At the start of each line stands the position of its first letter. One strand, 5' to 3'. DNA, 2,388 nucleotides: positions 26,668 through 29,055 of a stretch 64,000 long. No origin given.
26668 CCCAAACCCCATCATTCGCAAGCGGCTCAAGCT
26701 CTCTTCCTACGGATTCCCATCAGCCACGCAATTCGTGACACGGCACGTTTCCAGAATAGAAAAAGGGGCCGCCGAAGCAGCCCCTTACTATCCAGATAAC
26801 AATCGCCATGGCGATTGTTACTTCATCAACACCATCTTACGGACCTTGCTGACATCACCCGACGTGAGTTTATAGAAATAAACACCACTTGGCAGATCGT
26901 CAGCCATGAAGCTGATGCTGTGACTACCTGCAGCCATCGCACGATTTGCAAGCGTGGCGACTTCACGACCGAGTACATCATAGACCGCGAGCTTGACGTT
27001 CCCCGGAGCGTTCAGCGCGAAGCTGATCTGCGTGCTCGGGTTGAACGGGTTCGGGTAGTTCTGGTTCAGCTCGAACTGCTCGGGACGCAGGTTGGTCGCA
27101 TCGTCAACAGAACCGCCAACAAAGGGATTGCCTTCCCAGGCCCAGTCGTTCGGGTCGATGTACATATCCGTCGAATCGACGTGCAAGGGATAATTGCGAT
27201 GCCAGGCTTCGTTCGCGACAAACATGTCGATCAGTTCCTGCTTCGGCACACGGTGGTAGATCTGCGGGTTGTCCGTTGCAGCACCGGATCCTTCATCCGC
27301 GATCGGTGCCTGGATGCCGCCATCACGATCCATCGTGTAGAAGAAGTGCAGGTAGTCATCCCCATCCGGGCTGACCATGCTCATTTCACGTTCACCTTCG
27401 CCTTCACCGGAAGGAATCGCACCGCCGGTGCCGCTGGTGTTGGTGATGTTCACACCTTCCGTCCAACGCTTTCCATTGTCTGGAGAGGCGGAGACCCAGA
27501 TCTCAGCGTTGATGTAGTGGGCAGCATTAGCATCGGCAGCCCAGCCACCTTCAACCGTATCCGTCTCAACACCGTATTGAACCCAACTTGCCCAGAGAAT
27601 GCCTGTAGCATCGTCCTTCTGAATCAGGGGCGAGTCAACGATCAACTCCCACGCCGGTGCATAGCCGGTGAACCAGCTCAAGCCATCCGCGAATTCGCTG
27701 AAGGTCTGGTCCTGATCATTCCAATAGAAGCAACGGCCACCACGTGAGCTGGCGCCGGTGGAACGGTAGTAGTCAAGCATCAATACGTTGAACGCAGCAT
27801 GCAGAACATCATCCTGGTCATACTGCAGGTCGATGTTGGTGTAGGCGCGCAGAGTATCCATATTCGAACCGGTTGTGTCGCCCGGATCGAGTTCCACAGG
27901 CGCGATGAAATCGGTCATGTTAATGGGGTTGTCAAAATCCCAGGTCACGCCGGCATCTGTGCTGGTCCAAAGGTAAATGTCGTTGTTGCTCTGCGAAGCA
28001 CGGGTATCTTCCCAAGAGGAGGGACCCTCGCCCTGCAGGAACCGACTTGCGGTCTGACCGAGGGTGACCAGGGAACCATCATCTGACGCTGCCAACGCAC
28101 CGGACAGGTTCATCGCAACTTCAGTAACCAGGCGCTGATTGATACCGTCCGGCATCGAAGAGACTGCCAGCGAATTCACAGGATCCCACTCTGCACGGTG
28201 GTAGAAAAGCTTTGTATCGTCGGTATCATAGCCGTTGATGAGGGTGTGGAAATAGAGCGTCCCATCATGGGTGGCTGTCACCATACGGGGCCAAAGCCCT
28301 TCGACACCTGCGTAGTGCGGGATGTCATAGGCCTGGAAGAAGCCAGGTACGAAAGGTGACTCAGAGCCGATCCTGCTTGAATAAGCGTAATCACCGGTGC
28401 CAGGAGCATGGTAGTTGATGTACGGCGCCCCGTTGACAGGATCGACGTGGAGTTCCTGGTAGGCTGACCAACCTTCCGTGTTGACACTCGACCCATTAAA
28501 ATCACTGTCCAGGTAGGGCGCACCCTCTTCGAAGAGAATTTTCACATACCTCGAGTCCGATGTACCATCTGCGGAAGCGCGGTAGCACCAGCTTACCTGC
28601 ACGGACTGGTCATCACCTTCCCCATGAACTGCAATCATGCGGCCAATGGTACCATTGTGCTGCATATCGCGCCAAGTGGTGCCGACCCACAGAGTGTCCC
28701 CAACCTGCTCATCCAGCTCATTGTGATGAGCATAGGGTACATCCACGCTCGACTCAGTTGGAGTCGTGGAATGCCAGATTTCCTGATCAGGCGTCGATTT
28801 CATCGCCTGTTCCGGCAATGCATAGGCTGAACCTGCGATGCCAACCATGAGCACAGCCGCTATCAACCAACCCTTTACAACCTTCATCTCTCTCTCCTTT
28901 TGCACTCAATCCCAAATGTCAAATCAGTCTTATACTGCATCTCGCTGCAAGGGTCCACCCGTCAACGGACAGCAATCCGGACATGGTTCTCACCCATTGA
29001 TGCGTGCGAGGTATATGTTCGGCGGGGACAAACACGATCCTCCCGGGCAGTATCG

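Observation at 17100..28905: Tandem array of five paralogous BNR/Asp-box T9SS cargo genes, each an independent transcription unit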

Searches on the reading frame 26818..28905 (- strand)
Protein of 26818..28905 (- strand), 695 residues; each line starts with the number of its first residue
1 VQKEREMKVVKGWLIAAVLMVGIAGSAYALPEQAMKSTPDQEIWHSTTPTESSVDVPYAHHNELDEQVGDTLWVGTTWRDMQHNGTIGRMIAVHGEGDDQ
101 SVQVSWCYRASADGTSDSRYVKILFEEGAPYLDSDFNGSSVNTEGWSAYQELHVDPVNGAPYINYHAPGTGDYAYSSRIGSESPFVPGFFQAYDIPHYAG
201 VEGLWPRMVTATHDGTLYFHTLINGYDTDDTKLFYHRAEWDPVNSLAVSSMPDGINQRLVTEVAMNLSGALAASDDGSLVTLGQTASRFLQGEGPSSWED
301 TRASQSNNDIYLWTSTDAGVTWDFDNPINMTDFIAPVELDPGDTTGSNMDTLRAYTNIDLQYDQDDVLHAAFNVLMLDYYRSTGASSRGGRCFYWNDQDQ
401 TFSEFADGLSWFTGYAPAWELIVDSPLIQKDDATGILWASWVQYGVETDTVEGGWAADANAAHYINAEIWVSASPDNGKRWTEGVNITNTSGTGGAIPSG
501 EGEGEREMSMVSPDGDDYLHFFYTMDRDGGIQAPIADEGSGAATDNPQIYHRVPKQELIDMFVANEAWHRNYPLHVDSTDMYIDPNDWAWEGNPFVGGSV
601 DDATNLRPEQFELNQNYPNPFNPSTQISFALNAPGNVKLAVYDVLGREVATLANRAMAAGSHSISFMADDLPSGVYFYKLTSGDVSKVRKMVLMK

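Call 4: search_protein_families(library=pfam, proteins=[window:26818-28905:-], max_evalue=1)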
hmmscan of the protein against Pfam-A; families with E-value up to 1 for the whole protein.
window:26818-28905:- (695 aa): 3 families
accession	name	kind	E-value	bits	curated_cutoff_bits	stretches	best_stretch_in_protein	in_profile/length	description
PF18962.6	Por_Secre_tail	-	4.5e-10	40.1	27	1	617-692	2-74/75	Secretion system C-terminal sorting domain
PF13585.12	CHU_C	-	0.01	16.4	27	1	627-685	20-76/86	CHU_C Type IX secretion signal domain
PF13860.13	FlgD_ig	-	0.013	15.9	27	1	627-681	12-74/79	FlgD Ig-like domain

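Call 5: search_protein_families(library=ncbifam, proteins=[window:26818-28905:-], max_evalue=1)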
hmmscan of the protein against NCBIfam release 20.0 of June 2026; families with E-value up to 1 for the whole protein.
window:26818-28905:- (695 aa): 5 families
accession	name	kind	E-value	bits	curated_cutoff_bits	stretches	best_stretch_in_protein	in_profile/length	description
TIGR04183.1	Por_Secre_tail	domain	1e-11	44.6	23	1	617-692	2-70/72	T9SS type A sorting domain-containing protein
NF038113.1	T9SSA_dep_M36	equivalog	1.8e-08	33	885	1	610-693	787-868/869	T9SS-dependent M36 family metallopeptidase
NF052323.1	T9SSA_dep_M6i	equivalog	2.4e-07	29.1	600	1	616-682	960-1026/1043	T9SS-dependent M6-like inactivated metalloprotease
NF033707.1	T9SS_sortase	equivalog_domain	1.4e-06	26.3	420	1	614-681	999-1076/1095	type IX secretion system sortase PorU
NF050177.1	TapA_OM_Porphy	equivalog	0.013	14.2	500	1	616-692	473-542/544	TapA/TapC family T9SS-dependent outer membrane protein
